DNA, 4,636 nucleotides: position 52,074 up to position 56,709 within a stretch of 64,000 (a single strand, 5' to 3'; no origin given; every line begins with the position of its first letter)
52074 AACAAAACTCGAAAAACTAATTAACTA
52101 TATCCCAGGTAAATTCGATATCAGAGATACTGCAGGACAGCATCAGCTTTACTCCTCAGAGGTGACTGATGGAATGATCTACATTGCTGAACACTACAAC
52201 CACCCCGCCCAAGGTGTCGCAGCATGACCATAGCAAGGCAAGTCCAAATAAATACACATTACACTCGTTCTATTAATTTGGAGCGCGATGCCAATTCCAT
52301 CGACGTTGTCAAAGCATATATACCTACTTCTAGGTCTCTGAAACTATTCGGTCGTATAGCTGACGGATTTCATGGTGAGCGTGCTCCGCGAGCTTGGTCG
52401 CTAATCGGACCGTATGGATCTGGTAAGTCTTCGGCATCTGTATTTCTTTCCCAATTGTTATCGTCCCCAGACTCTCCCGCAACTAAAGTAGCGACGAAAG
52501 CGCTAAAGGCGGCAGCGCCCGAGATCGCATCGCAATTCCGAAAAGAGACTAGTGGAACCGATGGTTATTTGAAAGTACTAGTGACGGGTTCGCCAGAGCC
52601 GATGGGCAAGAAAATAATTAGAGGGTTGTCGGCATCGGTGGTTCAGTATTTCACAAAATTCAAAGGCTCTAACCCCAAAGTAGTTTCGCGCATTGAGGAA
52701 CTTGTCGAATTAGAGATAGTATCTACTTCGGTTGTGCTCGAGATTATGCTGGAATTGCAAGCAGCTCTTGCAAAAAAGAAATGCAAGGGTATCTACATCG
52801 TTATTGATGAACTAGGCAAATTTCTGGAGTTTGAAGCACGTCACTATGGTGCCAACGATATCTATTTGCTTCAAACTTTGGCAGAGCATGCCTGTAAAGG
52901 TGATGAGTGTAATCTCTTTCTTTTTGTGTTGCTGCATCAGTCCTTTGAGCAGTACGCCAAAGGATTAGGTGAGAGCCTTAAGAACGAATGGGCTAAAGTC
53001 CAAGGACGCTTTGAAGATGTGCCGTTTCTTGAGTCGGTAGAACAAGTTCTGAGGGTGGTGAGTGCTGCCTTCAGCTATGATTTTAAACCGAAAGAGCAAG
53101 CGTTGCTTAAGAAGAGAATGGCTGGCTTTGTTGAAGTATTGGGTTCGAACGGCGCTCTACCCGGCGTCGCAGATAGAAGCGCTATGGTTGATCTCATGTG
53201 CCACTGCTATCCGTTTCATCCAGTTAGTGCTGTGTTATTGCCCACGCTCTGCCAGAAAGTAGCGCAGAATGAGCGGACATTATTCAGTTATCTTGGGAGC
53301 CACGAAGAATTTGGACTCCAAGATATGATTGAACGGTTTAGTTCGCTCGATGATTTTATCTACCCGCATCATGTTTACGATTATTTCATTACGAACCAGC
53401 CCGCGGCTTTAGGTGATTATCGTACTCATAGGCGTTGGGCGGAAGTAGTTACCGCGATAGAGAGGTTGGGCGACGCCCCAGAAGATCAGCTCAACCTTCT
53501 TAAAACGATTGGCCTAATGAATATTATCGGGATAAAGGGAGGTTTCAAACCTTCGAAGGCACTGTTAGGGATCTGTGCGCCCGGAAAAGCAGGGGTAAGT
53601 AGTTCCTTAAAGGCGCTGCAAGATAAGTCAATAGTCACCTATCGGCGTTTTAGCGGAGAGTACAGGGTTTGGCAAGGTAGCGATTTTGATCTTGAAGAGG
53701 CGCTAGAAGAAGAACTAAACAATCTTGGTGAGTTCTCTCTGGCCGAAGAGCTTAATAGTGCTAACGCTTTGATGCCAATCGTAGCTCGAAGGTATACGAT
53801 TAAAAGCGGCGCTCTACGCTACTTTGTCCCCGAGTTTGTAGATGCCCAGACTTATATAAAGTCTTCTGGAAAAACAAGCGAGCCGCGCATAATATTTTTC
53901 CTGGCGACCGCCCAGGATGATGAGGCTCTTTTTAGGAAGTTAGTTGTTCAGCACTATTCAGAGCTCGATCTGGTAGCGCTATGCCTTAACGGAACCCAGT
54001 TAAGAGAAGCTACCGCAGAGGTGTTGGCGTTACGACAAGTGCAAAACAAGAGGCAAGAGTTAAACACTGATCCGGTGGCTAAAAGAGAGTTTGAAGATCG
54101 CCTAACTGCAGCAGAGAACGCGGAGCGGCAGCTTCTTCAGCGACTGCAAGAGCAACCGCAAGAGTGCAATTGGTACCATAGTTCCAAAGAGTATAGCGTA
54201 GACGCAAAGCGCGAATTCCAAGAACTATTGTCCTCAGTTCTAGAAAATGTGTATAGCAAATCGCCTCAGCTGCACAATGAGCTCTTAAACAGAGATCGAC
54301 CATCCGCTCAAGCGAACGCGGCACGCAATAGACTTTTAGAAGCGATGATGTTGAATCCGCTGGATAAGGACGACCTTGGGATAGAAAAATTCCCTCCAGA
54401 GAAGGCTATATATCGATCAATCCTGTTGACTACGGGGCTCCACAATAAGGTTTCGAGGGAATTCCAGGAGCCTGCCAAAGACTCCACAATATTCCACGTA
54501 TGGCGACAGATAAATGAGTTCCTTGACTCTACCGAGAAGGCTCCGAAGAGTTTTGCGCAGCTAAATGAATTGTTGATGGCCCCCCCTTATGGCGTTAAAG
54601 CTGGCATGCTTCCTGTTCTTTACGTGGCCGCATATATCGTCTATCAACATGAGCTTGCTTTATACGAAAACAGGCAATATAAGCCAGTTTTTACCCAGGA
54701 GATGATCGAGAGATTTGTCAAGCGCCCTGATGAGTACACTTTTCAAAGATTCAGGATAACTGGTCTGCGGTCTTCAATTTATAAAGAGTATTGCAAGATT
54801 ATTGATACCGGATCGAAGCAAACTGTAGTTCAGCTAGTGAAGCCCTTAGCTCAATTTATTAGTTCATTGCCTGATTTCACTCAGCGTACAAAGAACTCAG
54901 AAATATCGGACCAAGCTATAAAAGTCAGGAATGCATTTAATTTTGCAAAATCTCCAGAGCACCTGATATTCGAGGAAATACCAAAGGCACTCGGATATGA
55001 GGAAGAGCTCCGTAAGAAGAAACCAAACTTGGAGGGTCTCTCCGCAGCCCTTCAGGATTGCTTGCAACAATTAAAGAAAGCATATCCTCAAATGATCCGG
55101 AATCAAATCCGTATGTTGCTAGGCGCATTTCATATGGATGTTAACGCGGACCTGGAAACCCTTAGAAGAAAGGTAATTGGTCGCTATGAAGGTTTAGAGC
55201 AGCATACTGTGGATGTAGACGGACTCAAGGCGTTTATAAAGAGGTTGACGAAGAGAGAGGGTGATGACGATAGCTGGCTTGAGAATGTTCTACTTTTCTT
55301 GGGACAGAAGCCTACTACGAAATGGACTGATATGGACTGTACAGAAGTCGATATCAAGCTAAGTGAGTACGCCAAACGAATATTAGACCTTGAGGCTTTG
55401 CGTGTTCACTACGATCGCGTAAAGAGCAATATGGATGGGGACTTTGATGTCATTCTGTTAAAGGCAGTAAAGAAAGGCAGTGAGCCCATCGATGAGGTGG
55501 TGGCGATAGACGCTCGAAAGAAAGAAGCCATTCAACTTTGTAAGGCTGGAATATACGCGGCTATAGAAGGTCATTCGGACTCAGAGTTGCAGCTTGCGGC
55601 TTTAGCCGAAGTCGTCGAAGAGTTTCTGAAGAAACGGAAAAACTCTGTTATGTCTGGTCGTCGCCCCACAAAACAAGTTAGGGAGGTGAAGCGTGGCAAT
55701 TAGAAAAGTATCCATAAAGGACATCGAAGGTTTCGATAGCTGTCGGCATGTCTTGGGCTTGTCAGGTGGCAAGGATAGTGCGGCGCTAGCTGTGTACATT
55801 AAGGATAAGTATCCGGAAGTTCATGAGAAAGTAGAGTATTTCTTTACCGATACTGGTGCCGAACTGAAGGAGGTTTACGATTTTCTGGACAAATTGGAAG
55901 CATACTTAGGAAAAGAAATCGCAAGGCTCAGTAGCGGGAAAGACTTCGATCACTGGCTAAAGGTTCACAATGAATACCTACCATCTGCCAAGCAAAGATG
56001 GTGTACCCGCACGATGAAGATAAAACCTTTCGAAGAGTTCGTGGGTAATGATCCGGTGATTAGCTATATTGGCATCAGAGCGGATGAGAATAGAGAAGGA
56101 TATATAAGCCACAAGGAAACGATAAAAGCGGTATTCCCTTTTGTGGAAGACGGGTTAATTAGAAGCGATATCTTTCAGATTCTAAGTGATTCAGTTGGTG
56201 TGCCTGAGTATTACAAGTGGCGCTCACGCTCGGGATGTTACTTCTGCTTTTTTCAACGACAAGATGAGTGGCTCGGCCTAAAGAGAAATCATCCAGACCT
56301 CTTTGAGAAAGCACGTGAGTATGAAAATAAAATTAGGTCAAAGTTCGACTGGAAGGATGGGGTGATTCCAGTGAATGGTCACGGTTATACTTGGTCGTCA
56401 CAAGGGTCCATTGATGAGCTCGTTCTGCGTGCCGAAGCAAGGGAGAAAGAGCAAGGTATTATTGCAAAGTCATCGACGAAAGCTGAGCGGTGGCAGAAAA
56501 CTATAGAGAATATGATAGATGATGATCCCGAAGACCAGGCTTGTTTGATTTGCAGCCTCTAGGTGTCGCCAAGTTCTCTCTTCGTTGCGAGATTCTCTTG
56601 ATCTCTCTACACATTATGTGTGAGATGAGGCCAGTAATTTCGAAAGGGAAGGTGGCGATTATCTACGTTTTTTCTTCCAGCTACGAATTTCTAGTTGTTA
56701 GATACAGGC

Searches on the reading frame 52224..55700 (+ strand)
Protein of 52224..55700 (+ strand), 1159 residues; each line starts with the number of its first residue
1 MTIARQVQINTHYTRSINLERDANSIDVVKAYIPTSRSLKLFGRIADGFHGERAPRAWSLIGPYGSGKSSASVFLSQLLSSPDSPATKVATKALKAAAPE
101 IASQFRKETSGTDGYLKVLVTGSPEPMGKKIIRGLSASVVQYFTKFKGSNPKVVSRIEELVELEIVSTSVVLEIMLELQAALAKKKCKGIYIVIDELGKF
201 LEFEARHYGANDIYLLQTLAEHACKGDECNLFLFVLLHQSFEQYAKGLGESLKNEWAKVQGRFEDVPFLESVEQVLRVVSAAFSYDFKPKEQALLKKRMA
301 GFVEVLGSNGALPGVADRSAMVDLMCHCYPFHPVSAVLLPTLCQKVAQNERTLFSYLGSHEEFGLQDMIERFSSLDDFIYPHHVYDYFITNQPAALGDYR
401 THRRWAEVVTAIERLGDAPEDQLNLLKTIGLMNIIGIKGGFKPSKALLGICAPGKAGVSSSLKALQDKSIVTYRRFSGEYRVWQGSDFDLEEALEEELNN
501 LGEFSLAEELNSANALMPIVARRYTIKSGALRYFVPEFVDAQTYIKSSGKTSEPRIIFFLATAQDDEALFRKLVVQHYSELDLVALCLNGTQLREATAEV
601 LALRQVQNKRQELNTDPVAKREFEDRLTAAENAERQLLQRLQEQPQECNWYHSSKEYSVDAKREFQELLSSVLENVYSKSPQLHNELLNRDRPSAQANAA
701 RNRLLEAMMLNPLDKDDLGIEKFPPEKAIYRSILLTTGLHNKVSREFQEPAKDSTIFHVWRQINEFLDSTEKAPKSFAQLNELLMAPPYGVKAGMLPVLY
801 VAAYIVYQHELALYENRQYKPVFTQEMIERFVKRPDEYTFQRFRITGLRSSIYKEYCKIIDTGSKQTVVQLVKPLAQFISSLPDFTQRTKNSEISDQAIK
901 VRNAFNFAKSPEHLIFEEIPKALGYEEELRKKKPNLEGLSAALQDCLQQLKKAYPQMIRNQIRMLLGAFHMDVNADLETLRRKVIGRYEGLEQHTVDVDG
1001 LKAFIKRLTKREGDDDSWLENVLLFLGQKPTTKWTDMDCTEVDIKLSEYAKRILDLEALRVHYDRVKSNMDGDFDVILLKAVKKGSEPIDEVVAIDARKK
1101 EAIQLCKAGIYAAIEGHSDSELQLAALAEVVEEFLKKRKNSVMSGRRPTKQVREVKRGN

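Call 7: search_protein_families(library=pfam, proteins=[window:52224-55700:+])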
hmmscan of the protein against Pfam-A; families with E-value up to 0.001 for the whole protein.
window:52224-55700:+ (1159 aa): 0 families

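Call 8: search_protein_families(library=padloc, proteins=[window:52224-55700:+])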
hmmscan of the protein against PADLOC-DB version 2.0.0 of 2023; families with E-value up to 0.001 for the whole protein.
window:52224-55700:+ (1159 aa): 15 families
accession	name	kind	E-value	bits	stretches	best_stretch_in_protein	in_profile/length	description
PDLC02775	SspC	-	0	1429.8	1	1-1060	1-1063/1064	SspC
PDLC02779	SspC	-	0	1412.8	1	9-1059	1-1054/1054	SspC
PDLC02781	SspC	-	6.2e-260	863.3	1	15-1104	2-1097/1104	SspC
PDLC02778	SspC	-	4.6e-203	674.8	1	13-1059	1-1050/1053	SspC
PDLC02780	SspC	-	5.7e-201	668.2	1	4-1065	2-1032/1045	SspC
PDLC02774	SspC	-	1.7e-168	560.5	1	14-1066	2-1036/1065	SspC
PDLC02776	SspC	-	2.8e-153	510.1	1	143-1109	74-1036/1039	SspC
PDLC02777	SspC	-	1.9e-140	468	1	15-1053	2-1040/1097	SspC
PDLC02478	BrxC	-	2.7e-139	463.7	1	11-1042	8-1047/1108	BrxC-PglY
PDLC02773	SspC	-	7e-128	426.2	1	15-1043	2-1001/1011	SspC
PDLC02770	SspC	-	3.3e-125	417.5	1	9-1052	2-1033/1047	SspC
PDLC02772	SspC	-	4.8e-83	277.8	1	44-1107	41-1116/1123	SspC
PDLC02771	SspC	-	7.2e-79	264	2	15-369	1-378/828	SspC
PDLC02477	BrxC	-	3.1e-05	19.8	1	184-388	235-430/1419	BrxC-PglY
PDLC02475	BrxC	-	0.00027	16.8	0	13-79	16-81/937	BrxC-PglY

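Call 9: search_protein_families(library=ncbifam, proteins=[window:52224-55700:+])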
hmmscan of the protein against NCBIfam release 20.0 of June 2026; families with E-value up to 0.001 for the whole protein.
window:52224-55700:+ (1159 aa): 1 family
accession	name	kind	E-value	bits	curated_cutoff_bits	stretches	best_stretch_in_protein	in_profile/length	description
NF033441.0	BREX_BrxC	hypoth_equivalog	1.1e-05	23.9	400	0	325-686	383-743/1173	BREX system P-loop protein BrxC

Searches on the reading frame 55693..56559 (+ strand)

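Call 7: search_protein_families(library=pfam, proteins=[window:55693-56559:+])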
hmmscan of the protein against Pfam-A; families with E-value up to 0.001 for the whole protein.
window:55693-56559:+ (289 aa): 1 family
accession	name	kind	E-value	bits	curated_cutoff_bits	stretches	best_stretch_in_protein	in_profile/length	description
PF01507.26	PAPS_reduct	-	1.4e-10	41.9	22.5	1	19-134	2-114/175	Phosphoadenosine phosphosulfate reductase domain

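Call 8: search_protein_families(library=padloc, proteins=[window:55693-56559:+])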
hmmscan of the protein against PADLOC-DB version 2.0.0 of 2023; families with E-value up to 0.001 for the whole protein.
window:55693-56559:+ (289 aa): 4 families
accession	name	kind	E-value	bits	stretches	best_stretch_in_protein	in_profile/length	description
PDLC02782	SspD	-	8.4e-105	348.4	1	18-288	1-276/277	SspD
PDLC02510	BrxP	-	1.8e-10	37.7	1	20-220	136-345/779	BrxP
PDLC02662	DndC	-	1.7e-07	28.6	1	97-133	123-164/481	DndC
PDLC02661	DndC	-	2.3e-06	24.8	1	8-132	14-159/468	DndC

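Call 9: search_protein_families(library=ncbifam, proteins=[window:55693-56559:+])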
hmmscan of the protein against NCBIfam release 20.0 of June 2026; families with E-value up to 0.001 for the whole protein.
window:55693-56559:+ (289 aa): 9 families
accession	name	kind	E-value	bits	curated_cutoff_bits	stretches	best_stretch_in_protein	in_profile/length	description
NF006327.0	PRK08557.1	equivalog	8.8e-14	51.1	366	1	23-214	188-383/415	hypothetical protein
NF006351.0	PRK08576.1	equivalog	1.3e-13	50.4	290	1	3-199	221-415/436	hypothetical protein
NF010367.0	PRK13795.1-2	equivalog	3.3e-13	49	456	1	21-214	247-444/584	hypothetical protein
NF010368.0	PRK13795.1-3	equivalog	1.1e-09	37.1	588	1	21-213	252-448/635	hypothetical protein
NF010366.0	PRK13795.1-1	equivalog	7.1e-09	34.3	745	1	22-210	272-468/667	hypothetical protein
NF010369.0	PRK13795.1-4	equivalog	1.8e-08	33.1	1086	1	21-225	256-468/633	hypothetical protein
NF005316.0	PRK06850.1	equivalog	8.5e-06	24.8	536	0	97-129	126-163/505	hypothetical protein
TIGR03183.1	DNA_S_dndC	equivalog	3.9e-05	22.7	290.4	0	97-119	110-132/447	DNA phosphorothioation system sulfurtransferase DndC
NF002537.0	PRK02090.1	equivalog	0.00014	21.6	154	1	24-117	48-139/244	phosphoadenylyl-sulfate reductase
